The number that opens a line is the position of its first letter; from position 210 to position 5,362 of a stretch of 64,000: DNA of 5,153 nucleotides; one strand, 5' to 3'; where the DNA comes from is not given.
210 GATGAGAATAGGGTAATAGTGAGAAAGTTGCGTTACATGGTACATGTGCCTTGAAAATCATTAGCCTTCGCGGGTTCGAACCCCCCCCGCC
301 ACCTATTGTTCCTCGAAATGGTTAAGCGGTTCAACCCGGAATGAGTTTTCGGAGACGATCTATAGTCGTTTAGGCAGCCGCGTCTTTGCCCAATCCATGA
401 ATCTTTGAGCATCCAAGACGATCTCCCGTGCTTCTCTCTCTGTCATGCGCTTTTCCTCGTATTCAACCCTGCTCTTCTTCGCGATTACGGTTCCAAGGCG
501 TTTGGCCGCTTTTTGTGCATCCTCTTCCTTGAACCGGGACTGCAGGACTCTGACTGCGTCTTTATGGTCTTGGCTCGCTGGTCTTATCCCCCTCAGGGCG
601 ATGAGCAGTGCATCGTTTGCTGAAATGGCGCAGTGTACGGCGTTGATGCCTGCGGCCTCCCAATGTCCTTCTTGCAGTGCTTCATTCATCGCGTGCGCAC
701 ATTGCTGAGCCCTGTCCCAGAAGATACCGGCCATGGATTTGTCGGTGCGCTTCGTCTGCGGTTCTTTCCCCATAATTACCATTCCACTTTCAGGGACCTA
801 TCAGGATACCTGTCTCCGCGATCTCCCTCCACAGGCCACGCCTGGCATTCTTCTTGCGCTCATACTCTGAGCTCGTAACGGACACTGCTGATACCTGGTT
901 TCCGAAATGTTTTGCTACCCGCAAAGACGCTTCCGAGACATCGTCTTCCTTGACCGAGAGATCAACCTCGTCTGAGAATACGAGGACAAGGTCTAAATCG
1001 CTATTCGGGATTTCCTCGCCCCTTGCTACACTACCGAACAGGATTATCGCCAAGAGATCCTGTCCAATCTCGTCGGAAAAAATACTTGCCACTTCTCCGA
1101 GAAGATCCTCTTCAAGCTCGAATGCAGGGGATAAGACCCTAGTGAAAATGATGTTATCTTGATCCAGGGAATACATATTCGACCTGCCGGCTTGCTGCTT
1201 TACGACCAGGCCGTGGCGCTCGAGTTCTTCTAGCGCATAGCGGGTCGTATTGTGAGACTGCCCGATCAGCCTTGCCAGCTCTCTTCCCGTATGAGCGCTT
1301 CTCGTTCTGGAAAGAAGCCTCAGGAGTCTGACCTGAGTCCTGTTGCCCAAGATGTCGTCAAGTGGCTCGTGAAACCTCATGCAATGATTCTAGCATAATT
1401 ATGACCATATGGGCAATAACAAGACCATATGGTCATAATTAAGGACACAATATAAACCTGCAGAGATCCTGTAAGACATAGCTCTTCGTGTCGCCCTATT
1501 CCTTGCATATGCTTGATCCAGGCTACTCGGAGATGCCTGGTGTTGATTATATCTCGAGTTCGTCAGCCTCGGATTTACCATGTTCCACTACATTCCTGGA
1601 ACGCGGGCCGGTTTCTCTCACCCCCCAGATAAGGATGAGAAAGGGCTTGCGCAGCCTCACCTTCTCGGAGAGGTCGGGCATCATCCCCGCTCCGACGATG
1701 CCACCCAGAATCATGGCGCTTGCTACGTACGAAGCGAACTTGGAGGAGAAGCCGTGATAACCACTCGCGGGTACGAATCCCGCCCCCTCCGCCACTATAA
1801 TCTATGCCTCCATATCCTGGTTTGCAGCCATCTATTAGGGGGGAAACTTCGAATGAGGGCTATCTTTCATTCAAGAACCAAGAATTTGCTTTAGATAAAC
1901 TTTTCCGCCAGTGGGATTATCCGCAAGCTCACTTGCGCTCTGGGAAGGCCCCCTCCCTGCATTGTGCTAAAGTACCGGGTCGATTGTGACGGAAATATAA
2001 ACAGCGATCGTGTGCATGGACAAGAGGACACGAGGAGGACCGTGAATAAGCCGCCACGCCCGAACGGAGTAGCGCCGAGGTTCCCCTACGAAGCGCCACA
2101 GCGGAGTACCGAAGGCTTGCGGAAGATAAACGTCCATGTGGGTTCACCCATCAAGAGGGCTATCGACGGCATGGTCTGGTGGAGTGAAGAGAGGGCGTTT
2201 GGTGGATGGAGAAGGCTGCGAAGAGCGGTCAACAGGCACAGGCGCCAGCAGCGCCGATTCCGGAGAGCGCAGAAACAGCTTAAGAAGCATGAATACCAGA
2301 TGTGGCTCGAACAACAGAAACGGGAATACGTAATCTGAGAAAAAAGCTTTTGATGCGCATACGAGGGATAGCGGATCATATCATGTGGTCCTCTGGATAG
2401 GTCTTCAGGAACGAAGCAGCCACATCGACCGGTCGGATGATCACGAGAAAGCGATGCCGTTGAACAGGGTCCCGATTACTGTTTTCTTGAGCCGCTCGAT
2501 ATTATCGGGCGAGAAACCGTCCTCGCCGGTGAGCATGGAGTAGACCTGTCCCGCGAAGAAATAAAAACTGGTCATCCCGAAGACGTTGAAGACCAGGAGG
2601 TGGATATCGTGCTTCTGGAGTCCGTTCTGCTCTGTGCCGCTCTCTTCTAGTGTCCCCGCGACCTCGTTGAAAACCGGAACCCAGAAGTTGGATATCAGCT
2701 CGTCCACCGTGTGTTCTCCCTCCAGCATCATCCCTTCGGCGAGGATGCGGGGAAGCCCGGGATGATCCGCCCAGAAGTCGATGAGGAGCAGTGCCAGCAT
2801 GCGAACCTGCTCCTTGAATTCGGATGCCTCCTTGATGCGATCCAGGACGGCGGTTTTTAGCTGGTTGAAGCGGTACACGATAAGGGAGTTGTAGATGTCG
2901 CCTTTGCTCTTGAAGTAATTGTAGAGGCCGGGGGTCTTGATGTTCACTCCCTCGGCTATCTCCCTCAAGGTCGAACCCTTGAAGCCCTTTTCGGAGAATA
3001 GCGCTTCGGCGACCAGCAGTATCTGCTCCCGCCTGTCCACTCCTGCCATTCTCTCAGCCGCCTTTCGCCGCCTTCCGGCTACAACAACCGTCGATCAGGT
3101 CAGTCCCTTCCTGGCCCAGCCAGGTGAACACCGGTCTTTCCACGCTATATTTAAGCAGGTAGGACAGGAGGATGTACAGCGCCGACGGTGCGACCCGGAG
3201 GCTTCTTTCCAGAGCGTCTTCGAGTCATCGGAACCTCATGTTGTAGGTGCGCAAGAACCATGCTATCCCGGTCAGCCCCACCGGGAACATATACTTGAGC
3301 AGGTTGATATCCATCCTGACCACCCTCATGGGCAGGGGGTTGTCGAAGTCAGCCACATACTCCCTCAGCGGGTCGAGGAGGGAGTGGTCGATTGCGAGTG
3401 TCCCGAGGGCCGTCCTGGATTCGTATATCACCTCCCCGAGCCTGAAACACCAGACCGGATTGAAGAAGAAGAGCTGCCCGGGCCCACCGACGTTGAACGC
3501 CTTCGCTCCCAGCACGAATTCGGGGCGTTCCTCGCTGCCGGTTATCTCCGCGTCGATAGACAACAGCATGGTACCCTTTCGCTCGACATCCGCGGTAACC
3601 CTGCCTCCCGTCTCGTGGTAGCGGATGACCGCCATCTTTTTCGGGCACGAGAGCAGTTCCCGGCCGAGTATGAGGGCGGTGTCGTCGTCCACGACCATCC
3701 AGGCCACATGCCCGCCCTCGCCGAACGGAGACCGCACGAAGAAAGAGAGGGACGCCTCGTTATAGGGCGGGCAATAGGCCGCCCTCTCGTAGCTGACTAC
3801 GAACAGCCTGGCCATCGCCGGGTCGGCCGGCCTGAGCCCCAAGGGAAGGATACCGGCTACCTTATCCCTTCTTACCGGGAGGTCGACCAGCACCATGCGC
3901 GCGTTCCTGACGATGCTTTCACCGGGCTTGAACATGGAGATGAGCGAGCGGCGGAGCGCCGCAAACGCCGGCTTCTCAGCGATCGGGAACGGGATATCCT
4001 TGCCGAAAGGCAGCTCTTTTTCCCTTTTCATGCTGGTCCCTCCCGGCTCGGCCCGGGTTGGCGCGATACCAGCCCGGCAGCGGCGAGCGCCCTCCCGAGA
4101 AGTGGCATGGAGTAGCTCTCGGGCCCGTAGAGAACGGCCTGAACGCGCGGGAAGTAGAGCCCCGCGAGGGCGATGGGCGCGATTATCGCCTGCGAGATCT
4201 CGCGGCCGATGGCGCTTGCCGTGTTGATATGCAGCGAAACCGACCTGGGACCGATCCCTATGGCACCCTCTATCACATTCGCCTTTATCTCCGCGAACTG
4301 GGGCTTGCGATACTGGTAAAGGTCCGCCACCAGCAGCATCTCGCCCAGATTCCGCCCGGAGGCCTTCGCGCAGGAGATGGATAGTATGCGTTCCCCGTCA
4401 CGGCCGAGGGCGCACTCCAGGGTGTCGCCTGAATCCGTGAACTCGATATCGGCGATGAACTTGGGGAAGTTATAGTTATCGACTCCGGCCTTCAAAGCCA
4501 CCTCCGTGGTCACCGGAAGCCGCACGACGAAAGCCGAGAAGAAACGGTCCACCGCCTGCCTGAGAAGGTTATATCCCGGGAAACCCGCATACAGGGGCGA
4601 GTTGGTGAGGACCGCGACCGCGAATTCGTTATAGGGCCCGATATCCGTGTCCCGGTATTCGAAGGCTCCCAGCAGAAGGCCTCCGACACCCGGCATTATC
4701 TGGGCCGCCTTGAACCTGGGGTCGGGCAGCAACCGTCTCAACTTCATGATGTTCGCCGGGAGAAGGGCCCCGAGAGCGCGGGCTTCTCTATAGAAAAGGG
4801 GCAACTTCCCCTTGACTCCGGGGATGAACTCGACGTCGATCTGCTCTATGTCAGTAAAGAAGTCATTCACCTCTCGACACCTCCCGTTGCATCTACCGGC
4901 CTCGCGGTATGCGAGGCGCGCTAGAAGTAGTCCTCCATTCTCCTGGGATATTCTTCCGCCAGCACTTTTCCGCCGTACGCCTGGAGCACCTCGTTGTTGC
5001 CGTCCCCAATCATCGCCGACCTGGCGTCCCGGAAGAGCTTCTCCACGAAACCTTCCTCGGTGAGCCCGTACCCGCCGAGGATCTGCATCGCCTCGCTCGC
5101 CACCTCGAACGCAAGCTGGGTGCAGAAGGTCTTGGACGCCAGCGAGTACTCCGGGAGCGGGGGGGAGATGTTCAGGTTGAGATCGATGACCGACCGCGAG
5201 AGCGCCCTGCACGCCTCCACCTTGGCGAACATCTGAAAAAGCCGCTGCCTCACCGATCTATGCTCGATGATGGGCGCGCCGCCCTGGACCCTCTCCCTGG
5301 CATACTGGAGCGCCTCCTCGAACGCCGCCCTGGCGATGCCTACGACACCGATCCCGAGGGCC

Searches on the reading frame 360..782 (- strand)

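Call 75: search_protein_families(library=pfam, proteins=[window:360-782:-], max_evalue=0.0001)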
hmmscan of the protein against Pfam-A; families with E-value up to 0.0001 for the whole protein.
window:360-782:- (140 aa): 1 family
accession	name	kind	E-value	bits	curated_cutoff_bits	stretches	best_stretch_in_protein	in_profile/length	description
PF05168.19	HEPN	-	1.5e-06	28.8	22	1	21-133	4-115/117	HEPN domain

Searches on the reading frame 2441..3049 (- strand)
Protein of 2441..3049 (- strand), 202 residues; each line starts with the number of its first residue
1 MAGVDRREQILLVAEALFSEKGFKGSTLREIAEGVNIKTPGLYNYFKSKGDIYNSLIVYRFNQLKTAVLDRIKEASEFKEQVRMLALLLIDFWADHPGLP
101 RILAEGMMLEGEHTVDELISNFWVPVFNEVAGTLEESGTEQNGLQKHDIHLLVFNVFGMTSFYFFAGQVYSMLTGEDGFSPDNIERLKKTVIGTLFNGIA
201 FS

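Call 75: search_protein_families(library=pfam, proteins=[window:2441-3049:-], max_evalue=0.0001)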
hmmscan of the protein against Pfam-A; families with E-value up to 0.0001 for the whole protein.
window:2441-3049:- (202 aa): 2 families
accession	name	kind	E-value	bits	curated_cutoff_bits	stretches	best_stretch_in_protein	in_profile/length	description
PF00440.29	TetR_N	-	4.8e-12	45.9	24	1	10-54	1-45/47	Bacterial regulatory proteins, tetR family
PF17938.6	TetR_C_29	-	2.2e-05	25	26.2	1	80-192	3-116/119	Tetracyclin repressor-like, C-terminal domain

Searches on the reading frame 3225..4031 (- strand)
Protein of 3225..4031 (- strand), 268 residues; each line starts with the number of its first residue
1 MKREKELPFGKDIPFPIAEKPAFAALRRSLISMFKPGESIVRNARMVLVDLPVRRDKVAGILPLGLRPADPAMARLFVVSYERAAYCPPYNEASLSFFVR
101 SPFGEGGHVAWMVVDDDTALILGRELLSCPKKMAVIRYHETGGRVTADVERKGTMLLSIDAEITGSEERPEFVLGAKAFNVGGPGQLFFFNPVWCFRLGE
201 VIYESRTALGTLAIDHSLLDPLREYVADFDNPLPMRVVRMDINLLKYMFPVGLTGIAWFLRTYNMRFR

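Call 75: search_protein_families(library=pfam, proteins=[window:3225-4031:-], max_evalue=0.0001)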
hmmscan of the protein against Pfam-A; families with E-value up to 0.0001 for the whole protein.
window:3225-4031:- (268 aa): 1 family
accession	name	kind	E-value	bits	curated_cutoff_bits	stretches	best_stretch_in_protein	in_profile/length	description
PF06314.16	ADC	-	8.5e-25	88.1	29.8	1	38-223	12-209/238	Acetoacetate decarboxylase (ADC)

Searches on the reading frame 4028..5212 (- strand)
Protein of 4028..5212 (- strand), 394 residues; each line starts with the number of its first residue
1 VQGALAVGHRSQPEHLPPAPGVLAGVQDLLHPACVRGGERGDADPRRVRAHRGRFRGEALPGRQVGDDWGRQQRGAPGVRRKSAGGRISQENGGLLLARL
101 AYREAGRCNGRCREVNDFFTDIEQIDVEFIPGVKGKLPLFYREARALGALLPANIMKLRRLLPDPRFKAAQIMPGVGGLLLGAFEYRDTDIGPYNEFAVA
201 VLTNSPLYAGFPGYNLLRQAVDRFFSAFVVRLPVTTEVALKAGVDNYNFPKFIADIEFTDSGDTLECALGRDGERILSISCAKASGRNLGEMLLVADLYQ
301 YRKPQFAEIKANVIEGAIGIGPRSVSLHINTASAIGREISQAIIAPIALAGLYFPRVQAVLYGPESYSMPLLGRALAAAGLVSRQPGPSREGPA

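Call 75: search_protein_families(library=pfam, proteins=[window:4028-5212:-], max_evalue=0.0001)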
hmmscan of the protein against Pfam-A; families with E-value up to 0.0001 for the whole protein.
window:4028-5212:- (394 aa): 1 family
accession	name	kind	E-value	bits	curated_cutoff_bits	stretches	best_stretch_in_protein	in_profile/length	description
PF06314.16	ADC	-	6.9e-11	42.6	29.8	1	143-281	20-139/238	Acetoacetate decarboxylase (ADC)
